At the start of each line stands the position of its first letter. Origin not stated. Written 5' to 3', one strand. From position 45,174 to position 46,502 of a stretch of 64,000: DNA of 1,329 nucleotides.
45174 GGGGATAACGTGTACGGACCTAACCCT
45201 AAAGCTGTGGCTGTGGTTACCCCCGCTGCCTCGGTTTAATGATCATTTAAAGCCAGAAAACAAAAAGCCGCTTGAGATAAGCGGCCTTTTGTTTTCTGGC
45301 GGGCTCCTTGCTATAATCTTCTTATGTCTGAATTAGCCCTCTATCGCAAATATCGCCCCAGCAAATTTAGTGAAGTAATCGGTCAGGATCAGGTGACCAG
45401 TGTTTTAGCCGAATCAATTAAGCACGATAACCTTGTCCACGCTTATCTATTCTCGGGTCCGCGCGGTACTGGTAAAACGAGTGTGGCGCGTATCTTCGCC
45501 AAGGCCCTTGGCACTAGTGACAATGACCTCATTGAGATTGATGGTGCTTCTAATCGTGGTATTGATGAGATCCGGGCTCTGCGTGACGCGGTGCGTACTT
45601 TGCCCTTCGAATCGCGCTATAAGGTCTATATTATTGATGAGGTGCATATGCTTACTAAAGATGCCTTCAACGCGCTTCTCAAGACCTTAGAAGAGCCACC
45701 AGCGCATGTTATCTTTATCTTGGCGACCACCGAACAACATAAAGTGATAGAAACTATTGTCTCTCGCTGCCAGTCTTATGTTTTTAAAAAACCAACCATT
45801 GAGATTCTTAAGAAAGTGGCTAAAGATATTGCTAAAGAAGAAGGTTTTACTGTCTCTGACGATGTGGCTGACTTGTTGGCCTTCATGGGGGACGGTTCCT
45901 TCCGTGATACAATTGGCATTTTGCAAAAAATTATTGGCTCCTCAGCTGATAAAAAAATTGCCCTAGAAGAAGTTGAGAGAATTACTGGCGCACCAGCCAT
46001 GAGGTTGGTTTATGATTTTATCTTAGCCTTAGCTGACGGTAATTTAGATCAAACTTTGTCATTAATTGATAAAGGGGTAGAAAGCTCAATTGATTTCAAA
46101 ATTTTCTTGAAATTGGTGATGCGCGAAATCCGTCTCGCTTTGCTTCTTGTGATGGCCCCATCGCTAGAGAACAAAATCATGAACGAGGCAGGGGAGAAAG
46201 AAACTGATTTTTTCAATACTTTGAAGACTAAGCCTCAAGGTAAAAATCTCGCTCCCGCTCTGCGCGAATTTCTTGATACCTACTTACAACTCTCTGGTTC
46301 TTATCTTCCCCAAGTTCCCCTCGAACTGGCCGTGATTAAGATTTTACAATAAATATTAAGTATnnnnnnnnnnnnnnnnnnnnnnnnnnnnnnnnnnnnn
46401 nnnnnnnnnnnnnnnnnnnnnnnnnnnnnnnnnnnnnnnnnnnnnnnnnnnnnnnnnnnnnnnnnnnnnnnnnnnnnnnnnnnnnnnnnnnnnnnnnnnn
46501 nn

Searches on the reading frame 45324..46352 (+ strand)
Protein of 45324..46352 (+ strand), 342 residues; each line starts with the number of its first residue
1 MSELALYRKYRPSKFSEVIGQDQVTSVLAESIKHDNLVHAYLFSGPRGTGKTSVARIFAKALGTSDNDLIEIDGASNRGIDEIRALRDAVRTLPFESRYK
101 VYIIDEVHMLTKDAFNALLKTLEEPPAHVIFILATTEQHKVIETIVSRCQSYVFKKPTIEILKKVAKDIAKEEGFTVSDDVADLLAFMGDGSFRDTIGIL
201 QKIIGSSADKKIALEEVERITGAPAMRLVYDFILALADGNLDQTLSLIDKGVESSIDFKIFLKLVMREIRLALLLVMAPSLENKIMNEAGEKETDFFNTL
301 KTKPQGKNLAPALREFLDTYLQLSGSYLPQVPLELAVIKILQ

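Call 14: search_protein_families(library=pfam, max_evalue=0.00001, proteins=[window:45324-46352:+])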
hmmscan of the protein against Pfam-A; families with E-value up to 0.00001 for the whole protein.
window:45324-46352:+ (342 aa): 8 families
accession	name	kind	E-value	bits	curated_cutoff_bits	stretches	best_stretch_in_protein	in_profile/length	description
PF13177.12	DNA_pol3_delta2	-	1.3e-36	126.4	27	2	77-157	80-160/161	DNA polymerase III, delta subunit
PF00004.35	AAA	-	1.2e-16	61.7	21.2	1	42-154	2-128/131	ATPase family associated with various cellular activities (AAA)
PF05496.18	RuvB_N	-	3.3e-08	33.9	27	1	11-126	2-112/159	Holliday junction DNA helicase RuvB P-loop domain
PF06068.19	TIP49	-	3e-07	30.4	23.8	0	18-69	26-80/347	TIP49 P-loop domain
PF13401.12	AAA_22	-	7.8e-07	29.9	27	0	92-135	81-122/130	AAA domain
PF07728.20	AAA_5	-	2.2e-06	28.1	22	0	42-126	3-94/139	AAA domain (dynein-related subfamily)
PF13173.12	AAA_14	-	3.5e-06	27.5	27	1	40-133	4-95/129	AAA domain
PF13604.12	AAA_30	-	4.1e-06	27.1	27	0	42-143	22-132/191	AAA domain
